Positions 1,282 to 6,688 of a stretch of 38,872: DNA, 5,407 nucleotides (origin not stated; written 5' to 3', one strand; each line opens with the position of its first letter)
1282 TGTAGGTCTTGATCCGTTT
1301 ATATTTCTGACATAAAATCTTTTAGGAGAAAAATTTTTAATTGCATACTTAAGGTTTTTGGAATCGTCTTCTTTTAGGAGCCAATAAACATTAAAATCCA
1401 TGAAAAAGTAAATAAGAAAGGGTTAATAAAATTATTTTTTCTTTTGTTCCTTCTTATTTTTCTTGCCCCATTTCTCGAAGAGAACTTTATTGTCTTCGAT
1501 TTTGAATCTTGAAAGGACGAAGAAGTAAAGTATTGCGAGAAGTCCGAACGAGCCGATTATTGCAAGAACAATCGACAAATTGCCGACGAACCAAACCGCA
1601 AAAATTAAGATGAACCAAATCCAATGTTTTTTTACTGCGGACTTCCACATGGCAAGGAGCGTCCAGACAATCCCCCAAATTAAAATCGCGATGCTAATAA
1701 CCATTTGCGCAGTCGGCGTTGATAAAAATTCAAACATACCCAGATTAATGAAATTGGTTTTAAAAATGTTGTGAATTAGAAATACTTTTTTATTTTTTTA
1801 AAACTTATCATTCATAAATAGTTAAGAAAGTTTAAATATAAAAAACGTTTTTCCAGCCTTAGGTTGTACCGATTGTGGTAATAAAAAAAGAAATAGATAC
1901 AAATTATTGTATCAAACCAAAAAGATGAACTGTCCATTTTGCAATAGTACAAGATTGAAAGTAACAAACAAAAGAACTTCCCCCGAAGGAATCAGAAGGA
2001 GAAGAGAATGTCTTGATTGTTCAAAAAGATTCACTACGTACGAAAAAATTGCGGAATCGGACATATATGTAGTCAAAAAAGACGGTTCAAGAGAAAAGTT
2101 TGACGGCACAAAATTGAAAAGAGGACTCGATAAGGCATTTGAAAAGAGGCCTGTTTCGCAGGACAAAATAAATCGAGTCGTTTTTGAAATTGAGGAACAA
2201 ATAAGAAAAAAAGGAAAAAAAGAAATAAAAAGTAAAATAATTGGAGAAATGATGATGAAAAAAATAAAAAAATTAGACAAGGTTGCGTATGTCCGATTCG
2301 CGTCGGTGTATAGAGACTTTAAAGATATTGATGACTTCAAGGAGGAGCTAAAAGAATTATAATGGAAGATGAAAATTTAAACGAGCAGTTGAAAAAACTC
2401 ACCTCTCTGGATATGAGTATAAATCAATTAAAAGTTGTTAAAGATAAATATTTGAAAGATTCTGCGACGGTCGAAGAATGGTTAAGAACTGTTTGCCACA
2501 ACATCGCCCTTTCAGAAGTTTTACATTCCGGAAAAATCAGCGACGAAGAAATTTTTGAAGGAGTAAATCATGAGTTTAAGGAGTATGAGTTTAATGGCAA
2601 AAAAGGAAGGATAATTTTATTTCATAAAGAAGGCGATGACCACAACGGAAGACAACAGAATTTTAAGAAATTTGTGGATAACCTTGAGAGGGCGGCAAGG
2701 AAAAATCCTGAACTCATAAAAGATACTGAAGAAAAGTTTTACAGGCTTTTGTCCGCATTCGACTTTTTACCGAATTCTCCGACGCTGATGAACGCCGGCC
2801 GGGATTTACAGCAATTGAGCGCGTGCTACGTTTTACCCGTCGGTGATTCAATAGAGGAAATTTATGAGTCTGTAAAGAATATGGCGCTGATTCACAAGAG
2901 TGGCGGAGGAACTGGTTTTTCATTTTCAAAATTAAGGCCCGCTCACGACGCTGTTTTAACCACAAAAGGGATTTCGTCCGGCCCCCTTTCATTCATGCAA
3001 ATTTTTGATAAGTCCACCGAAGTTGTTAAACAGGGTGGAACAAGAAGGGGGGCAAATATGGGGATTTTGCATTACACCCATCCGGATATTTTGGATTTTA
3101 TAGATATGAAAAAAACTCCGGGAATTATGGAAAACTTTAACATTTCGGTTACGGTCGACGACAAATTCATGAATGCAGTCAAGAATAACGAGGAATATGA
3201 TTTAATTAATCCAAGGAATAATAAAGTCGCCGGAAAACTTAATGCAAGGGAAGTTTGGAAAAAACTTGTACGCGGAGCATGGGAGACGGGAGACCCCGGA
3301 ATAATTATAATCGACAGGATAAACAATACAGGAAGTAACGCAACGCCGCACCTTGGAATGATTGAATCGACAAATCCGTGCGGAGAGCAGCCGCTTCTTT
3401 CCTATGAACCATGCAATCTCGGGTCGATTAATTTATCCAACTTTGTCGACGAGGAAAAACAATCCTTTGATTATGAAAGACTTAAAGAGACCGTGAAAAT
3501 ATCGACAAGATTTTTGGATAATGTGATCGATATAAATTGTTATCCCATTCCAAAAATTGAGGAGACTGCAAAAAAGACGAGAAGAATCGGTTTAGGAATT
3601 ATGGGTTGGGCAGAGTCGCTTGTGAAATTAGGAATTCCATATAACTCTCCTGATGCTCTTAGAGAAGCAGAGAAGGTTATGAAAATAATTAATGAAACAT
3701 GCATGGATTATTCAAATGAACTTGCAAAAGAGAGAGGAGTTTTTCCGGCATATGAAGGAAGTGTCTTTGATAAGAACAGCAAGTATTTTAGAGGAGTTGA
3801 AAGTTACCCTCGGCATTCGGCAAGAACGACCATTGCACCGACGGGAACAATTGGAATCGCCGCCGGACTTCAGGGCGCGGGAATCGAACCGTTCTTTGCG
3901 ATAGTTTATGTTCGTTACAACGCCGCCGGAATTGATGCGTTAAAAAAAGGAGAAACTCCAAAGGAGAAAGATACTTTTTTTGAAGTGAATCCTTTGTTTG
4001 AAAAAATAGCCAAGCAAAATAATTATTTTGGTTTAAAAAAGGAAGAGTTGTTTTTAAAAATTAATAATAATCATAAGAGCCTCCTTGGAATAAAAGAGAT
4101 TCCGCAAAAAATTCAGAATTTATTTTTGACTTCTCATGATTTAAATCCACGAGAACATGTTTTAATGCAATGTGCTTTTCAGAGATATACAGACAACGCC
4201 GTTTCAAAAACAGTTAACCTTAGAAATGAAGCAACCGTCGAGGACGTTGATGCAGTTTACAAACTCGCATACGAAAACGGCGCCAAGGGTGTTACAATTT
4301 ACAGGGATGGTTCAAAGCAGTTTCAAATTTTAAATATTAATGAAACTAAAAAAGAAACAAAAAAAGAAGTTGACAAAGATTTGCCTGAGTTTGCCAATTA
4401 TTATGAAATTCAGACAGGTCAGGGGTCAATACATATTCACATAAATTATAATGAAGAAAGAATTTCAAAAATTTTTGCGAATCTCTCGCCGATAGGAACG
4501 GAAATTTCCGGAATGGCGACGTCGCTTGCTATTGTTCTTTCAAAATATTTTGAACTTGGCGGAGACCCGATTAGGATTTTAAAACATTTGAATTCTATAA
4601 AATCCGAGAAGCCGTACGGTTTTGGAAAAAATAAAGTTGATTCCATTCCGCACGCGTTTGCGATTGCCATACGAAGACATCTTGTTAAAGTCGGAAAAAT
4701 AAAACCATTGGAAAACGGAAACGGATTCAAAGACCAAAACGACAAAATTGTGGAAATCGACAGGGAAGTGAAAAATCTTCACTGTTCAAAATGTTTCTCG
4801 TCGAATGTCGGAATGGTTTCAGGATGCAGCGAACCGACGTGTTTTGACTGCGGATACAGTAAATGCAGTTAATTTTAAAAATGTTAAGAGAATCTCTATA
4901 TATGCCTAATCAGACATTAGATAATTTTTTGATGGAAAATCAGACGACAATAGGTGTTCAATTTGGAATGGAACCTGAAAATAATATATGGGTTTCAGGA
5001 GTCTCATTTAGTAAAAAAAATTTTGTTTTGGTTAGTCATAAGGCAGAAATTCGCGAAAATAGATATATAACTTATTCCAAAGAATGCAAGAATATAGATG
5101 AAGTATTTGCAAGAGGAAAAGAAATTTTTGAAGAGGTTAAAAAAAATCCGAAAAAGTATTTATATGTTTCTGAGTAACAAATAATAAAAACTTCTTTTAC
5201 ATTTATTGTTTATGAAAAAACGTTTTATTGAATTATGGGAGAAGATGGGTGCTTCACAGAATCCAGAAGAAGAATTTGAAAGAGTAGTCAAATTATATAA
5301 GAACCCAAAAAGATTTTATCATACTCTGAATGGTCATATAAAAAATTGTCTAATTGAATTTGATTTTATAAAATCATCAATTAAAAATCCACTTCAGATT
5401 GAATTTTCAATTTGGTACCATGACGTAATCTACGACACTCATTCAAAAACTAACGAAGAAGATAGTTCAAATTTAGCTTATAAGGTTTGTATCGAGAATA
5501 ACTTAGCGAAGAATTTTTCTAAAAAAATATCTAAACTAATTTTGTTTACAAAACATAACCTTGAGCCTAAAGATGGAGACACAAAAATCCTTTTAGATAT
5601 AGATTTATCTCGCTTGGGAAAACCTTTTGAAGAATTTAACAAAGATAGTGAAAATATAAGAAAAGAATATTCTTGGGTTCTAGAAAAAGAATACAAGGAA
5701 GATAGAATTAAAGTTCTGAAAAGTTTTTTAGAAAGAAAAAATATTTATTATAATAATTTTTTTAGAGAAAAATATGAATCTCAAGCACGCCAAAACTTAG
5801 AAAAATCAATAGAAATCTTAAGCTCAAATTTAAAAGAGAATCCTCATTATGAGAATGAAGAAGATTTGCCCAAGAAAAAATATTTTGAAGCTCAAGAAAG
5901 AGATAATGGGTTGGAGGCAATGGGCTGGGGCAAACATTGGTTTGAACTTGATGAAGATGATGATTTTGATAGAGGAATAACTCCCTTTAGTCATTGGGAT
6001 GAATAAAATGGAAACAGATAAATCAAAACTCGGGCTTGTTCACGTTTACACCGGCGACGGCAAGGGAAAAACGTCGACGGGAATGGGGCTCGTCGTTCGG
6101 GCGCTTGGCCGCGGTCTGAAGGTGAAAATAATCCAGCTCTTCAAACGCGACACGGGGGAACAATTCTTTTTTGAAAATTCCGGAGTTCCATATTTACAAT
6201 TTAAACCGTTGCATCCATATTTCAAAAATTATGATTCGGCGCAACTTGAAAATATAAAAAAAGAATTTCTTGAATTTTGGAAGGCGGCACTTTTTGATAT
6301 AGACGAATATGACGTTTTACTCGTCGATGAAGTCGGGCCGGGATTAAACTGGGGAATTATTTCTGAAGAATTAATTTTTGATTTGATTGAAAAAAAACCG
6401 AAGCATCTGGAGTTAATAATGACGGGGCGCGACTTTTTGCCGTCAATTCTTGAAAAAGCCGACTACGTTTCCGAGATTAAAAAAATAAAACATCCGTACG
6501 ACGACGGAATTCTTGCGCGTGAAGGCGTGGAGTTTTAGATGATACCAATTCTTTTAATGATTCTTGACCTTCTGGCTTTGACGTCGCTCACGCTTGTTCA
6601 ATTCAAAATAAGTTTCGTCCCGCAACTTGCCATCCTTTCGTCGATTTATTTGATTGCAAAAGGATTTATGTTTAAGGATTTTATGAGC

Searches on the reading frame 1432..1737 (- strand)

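Call 79: search_protein_families(library=pfam, proteins=[window:1432-1737:-], max_evalue=0.001)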
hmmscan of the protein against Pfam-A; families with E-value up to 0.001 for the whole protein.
window:1432-1737:- (101 aa): 1 family
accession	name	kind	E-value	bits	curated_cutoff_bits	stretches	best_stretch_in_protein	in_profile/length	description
PF18893.5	DUF5652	-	5.7e-07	29.6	23.4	1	11-57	12-58/71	Family of unknown function (DUF5652)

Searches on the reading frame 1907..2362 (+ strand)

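Call 79: search_protein_families(library=pfam, proteins=[window:1907-2362:+], max_evalue=0.001)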
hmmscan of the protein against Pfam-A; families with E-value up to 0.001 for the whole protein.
window:1907-2362:+ (151 aa): 2 families
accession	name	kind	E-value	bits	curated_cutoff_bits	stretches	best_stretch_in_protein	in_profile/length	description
PF03477.21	ATP-cone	-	1.7e-22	80.2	25.8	1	53-140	1-87/88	ATP cone domain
PF22811.2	Zn_ribbon_NrdR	-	3.1e-15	56.3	27.2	1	7-46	1-42/42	Transcriptional repressor NrdR-like, N-terminal domain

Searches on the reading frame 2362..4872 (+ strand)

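Call 79: search_protein_families(library=pfam, proteins=[window:2362-4872:+], max_evalue=0.001)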
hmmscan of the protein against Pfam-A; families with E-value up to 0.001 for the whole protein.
window:2362-4872:+ (836 aa): 3 families
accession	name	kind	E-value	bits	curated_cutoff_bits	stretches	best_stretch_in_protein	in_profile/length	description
PF02867.20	Ribonuc_red_lgC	-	6.5e-130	434.7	23.9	1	153-647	1-523/523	Ribonucleotide reductase, barrel domain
PF00317.26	Ribonuc_red_lgN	-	3.6e-11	43.4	28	1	19-149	4-76/77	Ribonucleotide reductase, all-alpha domain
PF12637.14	TSCPD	-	3.2e-07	31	22.8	1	682-774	6-88/88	TSCPD domain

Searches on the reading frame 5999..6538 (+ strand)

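Call 79: search_protein_families(library=pfam, proteins=[window:5999-6538:+], max_evalue=0.001)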
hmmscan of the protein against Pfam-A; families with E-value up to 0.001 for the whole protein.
window:5999-6538:+ (179 aa): 1 family
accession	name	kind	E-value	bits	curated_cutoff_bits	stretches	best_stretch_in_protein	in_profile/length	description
PF02572.21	CobA_CobO_BtuR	-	3.9e-47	161.1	25.7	1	12-179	3-172/172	ATP:corrinoid adenosyltransferase BtuR/CobO/CobP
